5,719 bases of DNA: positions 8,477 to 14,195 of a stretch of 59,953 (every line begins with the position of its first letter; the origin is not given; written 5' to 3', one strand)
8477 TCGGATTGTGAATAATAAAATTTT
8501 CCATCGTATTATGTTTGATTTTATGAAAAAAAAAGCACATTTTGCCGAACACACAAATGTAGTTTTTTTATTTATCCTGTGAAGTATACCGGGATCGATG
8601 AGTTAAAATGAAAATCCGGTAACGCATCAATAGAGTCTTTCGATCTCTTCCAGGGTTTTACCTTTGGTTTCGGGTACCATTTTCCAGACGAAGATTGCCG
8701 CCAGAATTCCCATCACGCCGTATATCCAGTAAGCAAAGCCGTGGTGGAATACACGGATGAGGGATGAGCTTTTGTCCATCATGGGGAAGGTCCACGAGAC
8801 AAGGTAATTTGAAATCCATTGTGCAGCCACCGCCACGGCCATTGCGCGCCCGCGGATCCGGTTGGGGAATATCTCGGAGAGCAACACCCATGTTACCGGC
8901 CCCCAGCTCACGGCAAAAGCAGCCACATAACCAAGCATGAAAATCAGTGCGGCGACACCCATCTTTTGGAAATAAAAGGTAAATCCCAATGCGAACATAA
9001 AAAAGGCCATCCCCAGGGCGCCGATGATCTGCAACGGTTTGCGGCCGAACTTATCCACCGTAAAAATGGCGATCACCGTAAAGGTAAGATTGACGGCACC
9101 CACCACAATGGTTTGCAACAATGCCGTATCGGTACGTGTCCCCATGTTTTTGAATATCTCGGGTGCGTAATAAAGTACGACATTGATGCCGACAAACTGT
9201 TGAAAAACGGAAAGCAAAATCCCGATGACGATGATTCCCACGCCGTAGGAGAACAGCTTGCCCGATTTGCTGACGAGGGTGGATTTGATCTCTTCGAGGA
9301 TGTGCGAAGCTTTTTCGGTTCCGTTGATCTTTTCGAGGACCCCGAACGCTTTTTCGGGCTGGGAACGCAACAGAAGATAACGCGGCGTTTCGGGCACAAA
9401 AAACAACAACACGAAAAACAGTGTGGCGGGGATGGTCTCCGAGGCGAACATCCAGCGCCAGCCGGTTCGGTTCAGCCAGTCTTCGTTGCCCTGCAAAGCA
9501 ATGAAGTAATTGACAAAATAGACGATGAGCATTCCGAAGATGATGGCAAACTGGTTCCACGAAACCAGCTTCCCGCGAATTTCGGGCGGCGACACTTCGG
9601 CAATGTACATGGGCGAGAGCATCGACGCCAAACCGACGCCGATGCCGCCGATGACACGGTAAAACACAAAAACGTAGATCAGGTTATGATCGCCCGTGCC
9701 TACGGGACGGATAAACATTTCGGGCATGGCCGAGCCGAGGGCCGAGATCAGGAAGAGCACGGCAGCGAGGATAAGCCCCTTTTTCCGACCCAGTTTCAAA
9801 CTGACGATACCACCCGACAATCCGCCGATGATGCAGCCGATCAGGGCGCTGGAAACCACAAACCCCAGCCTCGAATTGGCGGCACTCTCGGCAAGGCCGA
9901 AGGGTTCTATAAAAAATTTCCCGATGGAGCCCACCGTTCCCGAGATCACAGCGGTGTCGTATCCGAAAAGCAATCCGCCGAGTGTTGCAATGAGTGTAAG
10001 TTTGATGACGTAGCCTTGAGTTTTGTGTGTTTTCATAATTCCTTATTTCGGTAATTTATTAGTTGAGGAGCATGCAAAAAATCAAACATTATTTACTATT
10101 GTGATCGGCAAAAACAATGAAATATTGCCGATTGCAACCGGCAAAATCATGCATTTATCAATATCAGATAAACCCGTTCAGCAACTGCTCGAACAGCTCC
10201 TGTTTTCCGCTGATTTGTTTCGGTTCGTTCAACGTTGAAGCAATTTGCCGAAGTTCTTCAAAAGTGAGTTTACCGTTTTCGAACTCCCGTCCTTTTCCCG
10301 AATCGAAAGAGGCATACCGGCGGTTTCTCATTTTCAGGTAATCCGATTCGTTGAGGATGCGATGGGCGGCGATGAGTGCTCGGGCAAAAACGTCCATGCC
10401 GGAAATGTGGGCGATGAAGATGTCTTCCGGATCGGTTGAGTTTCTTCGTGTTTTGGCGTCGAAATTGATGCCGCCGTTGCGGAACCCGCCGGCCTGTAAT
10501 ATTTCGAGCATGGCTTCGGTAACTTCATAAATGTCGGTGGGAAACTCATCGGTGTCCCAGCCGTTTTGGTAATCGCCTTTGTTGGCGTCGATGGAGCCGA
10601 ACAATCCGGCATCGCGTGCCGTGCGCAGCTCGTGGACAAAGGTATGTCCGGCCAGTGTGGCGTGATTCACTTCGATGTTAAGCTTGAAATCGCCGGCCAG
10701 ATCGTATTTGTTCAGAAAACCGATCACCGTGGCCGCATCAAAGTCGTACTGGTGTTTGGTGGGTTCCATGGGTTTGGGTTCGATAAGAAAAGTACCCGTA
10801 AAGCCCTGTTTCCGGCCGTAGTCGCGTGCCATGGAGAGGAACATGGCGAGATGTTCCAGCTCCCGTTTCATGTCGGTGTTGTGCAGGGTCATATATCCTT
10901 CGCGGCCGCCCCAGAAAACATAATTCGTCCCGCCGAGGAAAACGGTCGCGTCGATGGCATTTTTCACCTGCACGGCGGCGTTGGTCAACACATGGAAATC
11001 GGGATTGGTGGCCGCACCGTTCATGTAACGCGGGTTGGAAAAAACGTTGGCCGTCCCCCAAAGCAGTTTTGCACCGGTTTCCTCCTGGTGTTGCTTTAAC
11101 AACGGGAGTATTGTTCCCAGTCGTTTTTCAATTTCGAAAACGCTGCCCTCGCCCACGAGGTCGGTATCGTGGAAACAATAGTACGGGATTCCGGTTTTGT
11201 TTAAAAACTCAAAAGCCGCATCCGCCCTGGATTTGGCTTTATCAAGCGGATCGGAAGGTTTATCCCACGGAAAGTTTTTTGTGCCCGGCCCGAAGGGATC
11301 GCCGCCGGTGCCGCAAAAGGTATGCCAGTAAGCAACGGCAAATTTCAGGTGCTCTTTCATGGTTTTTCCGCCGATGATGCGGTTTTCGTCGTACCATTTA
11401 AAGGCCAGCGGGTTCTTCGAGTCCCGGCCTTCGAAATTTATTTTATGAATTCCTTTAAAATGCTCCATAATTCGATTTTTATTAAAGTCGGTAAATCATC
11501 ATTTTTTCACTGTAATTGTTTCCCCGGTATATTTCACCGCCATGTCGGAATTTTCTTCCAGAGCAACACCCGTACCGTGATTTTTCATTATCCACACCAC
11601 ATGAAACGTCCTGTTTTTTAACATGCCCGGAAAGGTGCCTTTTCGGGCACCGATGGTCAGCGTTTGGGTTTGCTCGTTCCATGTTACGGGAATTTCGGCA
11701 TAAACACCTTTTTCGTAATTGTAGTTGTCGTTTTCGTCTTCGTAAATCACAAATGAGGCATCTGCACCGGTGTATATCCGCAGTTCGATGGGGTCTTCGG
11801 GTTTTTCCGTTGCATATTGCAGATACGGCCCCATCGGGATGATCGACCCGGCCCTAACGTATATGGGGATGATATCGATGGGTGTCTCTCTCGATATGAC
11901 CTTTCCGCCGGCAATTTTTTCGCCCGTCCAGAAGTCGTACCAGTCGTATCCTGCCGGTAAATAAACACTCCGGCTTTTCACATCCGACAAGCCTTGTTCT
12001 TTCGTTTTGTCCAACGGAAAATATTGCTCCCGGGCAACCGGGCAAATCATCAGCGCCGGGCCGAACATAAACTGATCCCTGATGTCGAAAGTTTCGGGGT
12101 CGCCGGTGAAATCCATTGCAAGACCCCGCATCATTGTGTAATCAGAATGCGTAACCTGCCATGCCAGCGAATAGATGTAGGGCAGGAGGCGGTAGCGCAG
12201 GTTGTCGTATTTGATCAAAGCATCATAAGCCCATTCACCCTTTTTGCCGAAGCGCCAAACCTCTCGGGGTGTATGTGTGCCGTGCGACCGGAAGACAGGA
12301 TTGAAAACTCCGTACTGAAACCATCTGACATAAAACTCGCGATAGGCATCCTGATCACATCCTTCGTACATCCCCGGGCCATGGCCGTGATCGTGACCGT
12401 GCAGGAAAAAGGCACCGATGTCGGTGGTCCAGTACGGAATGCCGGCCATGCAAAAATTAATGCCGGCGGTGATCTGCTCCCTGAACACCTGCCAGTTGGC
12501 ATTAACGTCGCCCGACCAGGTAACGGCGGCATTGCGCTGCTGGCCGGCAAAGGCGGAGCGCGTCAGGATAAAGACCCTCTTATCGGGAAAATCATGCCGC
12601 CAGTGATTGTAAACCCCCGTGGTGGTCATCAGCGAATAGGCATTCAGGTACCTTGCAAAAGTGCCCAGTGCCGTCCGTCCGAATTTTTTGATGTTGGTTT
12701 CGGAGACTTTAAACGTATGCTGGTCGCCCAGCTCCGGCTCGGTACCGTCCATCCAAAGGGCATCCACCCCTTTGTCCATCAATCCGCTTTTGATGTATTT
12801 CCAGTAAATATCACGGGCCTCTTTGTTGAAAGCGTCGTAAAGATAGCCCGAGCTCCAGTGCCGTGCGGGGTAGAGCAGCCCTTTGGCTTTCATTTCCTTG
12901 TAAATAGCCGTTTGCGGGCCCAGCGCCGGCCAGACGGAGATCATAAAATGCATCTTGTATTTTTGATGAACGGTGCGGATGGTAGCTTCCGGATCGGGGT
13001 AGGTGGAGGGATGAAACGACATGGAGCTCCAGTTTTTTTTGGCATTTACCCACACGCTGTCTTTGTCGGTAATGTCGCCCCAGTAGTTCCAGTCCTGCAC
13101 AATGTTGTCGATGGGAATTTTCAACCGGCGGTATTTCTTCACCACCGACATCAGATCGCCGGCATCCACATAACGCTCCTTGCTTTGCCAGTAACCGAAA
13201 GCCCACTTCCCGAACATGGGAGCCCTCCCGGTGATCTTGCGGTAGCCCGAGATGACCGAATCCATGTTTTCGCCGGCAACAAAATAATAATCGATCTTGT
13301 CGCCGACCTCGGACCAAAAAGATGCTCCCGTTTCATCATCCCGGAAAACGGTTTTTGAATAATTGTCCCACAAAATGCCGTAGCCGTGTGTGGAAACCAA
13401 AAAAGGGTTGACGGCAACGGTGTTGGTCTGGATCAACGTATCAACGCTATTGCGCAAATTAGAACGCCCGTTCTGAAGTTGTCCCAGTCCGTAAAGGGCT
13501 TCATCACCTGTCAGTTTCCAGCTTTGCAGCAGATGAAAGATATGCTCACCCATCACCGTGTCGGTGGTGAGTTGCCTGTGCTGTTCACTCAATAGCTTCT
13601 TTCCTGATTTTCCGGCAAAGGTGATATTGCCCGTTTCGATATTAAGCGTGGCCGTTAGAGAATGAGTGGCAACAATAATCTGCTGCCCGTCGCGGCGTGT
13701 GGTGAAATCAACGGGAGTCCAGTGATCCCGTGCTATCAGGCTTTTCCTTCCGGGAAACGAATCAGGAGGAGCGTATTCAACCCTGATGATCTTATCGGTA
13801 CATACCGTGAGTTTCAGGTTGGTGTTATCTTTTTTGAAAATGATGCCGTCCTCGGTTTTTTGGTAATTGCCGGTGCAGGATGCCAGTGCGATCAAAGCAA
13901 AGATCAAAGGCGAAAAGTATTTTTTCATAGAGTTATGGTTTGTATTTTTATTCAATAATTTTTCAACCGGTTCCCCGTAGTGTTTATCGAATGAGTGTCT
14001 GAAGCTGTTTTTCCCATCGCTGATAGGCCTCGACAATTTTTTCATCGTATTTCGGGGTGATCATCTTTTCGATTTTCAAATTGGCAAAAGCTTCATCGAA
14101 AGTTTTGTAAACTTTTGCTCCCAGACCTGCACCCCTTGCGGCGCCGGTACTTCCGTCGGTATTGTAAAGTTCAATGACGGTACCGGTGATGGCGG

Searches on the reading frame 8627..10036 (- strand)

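Call 11: search_protein_families(library=pfam, proteins=[window:8627-10036:-], max_evalue=0.0001)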
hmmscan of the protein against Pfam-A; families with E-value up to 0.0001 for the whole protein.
window:8627-10036:- (469 aa): 2 families
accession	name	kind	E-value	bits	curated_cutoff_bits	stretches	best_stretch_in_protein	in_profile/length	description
PF00083.30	Sugar_tr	-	2.9e-129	432.3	22.3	1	14-469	2-452/452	Sugar (and other) transporter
PF07690.21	MFS_1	-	3.6e-34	118.6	33.4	2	28-409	12-342/347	Major Facilitator Superfamily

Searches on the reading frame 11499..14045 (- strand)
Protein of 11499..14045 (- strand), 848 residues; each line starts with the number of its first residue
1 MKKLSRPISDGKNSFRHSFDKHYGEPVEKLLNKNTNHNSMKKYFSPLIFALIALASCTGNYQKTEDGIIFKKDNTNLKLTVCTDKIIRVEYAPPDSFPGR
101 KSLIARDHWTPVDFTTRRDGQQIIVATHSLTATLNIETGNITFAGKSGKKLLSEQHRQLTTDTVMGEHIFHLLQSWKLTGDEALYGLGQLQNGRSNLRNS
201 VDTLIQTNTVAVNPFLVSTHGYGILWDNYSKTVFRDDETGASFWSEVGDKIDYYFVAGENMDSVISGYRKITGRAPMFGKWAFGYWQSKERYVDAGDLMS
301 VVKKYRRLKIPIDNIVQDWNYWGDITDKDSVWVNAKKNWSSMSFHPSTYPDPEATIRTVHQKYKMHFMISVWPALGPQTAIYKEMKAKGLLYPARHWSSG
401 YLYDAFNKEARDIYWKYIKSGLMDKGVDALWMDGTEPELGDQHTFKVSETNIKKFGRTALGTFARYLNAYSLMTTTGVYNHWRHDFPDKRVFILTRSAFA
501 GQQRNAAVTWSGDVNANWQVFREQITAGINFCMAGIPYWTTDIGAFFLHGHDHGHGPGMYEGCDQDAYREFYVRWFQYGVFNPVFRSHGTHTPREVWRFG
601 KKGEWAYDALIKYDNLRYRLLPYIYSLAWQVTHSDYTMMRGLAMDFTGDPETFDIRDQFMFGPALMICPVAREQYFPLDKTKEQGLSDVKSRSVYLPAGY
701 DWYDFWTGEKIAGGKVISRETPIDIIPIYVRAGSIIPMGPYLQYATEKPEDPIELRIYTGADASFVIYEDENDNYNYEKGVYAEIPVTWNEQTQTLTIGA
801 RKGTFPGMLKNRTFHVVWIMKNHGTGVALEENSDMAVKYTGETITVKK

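Call 11: search_protein_families(library=pfam, proteins=[window:11499-14045:-], max_evalue=0.0001)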
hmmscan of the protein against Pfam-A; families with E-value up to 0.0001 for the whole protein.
window:11499-14045:- (848 aa): 4 families
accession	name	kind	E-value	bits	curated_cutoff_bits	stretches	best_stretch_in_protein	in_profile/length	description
PF01055.32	Glyco_hydro_31_2nd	-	1.7e-87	294.2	23.5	1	276-627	2-328/328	Glycosyl hydrolases family 31 TIM-barrel domain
PF21365.3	Glyco_hydro_31_3rd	-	7e-27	94.2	24.4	1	636-736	2-87/87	Glycosyl hydrolase family 31 C-terminal domain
PF17137.9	DUF5110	-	2e-24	85.8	27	1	752-819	1-69/71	Domain of unknown function (DUF5110)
PF13802.12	Gal_mutarotas_2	-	2.4e-14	54.5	27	1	77-234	2-183/184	Glycosyl hydrolase 31 N-terminal galactose mutarotase-like domain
